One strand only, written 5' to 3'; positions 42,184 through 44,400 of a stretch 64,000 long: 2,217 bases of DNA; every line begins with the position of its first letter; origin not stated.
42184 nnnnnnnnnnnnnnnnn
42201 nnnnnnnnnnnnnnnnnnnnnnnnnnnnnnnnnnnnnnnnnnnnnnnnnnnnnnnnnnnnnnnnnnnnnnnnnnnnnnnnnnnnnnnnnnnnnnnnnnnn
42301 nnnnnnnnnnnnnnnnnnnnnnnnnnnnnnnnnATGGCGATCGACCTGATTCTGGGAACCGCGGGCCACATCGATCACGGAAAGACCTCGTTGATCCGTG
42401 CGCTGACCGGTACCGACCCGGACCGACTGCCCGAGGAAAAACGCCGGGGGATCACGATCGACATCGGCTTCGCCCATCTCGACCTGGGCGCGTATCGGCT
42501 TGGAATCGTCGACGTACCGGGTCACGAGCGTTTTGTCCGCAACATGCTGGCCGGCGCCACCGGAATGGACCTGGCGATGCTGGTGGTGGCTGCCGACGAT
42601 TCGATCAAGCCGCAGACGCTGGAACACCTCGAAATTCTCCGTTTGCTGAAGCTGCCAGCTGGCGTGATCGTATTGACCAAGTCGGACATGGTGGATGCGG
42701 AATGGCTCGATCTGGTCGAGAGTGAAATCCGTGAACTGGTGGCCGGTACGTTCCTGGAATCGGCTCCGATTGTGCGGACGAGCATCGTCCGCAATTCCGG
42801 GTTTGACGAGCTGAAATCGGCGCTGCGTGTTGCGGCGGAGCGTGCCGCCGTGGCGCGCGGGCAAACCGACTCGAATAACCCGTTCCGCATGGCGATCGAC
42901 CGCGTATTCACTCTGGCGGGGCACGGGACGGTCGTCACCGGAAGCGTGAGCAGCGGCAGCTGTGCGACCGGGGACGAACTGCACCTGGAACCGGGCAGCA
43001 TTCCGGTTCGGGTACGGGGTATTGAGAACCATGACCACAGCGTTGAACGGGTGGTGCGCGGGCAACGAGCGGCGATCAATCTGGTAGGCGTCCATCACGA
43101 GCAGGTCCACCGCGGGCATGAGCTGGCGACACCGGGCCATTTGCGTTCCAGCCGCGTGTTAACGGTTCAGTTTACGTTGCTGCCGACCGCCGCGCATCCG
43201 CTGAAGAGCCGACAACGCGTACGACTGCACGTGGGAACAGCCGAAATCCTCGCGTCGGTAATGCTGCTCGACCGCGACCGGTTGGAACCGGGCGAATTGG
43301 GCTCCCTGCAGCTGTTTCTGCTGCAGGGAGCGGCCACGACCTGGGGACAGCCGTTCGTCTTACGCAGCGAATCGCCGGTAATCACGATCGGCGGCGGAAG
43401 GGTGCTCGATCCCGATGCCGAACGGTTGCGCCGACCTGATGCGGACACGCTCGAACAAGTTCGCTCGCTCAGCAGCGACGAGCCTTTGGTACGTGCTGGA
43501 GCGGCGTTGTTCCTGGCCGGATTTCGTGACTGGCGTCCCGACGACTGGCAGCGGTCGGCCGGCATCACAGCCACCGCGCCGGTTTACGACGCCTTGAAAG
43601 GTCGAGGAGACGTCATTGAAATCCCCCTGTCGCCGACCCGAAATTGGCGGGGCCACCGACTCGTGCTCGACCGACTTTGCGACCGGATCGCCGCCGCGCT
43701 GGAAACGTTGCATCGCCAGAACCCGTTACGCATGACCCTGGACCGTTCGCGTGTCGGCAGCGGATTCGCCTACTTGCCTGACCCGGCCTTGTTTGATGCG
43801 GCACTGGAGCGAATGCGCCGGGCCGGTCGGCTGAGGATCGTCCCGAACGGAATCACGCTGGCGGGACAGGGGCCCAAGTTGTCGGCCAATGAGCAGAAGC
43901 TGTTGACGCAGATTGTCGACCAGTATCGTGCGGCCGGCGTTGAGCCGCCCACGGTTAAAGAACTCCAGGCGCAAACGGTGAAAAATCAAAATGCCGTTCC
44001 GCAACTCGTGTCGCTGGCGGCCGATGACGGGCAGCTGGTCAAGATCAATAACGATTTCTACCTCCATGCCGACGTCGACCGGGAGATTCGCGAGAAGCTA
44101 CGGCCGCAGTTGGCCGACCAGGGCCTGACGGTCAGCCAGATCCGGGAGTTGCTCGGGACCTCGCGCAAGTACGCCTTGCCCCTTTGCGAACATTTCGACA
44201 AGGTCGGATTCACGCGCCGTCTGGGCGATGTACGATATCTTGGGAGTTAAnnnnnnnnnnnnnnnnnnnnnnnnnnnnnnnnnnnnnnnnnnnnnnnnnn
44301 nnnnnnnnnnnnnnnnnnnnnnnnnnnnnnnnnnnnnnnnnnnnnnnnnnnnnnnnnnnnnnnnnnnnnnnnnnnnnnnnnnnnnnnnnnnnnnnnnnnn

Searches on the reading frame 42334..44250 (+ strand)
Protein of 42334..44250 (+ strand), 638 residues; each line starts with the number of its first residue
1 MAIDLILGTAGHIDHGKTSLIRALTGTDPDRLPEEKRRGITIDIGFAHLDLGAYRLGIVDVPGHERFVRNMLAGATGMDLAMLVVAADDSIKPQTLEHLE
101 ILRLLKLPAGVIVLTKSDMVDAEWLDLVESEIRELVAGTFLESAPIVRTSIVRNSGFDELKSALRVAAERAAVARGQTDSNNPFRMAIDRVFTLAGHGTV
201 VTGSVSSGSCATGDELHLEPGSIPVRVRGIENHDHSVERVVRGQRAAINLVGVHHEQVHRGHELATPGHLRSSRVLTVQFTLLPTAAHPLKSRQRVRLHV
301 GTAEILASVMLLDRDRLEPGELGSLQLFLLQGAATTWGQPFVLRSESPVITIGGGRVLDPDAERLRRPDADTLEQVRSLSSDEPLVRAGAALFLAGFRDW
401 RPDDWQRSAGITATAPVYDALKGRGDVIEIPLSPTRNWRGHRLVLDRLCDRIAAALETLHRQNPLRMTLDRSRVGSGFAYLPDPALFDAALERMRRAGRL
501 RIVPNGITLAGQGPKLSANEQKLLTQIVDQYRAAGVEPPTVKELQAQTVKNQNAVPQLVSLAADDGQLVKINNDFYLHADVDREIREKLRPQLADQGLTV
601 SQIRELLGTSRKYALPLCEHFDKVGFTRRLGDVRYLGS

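Call 11: search_protein_families(library=ncbifam, proteins=[window:42334-44250:+], max_evalue=0.00001)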
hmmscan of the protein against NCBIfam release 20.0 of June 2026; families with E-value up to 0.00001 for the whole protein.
window:42334-44250:+ (638 aa): 29 families (the best 25 are shown)
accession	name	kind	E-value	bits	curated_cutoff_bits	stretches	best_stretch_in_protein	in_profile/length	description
TIGR00475.1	selB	equivalog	2.2e-107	360.1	242.25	2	6-368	2-345/581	selenocysteine-specific translation elongation factor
NF009373.0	PRK12736.1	subfamily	5.3e-51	173.6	452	1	7-357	15-389/394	elongation factor Tu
NF000766.0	PRK00049.1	subfamily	1.5e-49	168.9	449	1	7-357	15-391/396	elongation factor Tu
NF009372.0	PRK12735.1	subfamily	1.5e-47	162.3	479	1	7-357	15-391/396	elongation factor Tu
TIGR00485.1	EF-Tu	equivalog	2.9e-46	158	522.4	1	7-356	15-388/394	elongation factor Tu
NF003077.0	PRK04000.1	equivalog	1.3e-40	139.9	315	2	56-222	87-257/412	translation initiation factor IF-2 subunit gamma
TIGR03680.1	eif2g_arch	equivalog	1.6e-39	136.3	514.5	2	55-222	82-253/407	translation initiation factor IF-2 subunit gamma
NF008969.0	PRK12317.1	subfamily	1.7e-38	132.3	502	1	30-268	61-311/426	elongation factor 1-alpha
TIGR00483.1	EF-1_alpha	equivalog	2e-30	105.6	540.1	1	30-263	61-307/427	translation elongation factor EF-1 subunit alpha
TIGR02034.1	CysN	subfamily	3.9e-22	78.9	336.1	1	30-312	56-343/406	sulfate adenylyltransferase, large subunit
NF004035.0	PRK05506.1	subfamily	8.1e-21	73.9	715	1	30-310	80-365/632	bifunctional sulfate adenylyltransferase subunit 1/adenylylsulfate kinase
TIGR00487.1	IF-2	equivalog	1.2e-20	73.9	424.4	1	10-232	93-308/587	translation initiation factor IF-2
NF003478.0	PRK05124.1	equivalog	8.2e-20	70.8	590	1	30-309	83-367/475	sulfate adenylyltransferase subunit CysN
NF003078.0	PRK04004.1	equivalog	7.3e-12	44.6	468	1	58-121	80-142/598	translation initiation factor IF-2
NF009381.0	PRK12740.1-5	subfamily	1.1e-11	44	583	1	29-130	49-149/692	elongation factor G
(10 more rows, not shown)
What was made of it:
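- Checked: SelB is at 42334..44250 and SelA at 44295..45689 (call 11).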

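Call 45: search_protein_families(library=pfam, proteins=[window:42334-44250:+], max_evalue=0.001)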
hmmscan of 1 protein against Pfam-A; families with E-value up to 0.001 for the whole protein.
window:42334-44250:+ (638 aa): 6 families
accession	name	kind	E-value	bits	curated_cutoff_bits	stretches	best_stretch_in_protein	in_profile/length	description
PF00009.33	GTP_EFTU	-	1.6e-32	113.1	26.5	1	7-164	6-182/188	Elongation factor Tu GTP binding domain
PF09107.17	SelB-wing_3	-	4.2e-17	61.8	23.2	1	596-636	7-47/47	Elongation factor SelB, winged helix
PF25461.1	Beta-barrel_SelB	-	2e-09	38.1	27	1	280-363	4-79/80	Selenocysteine-specific elongation factor, beta-barrel domain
PF03144.31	GTP_EFTU_D2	-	1.3e-07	32.3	30.3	1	198-262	1-70/73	Elongation factor Tu domain 2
PF01926.29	MMR_HSR1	-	1.4e-07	32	21.9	1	10-114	5-111/113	50S ribosome-binding GTPase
PF09106.17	SelB-wing_2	-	9.4e-07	29.3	22.3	1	454-501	2-49/57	Elongation factor SelB, winged helix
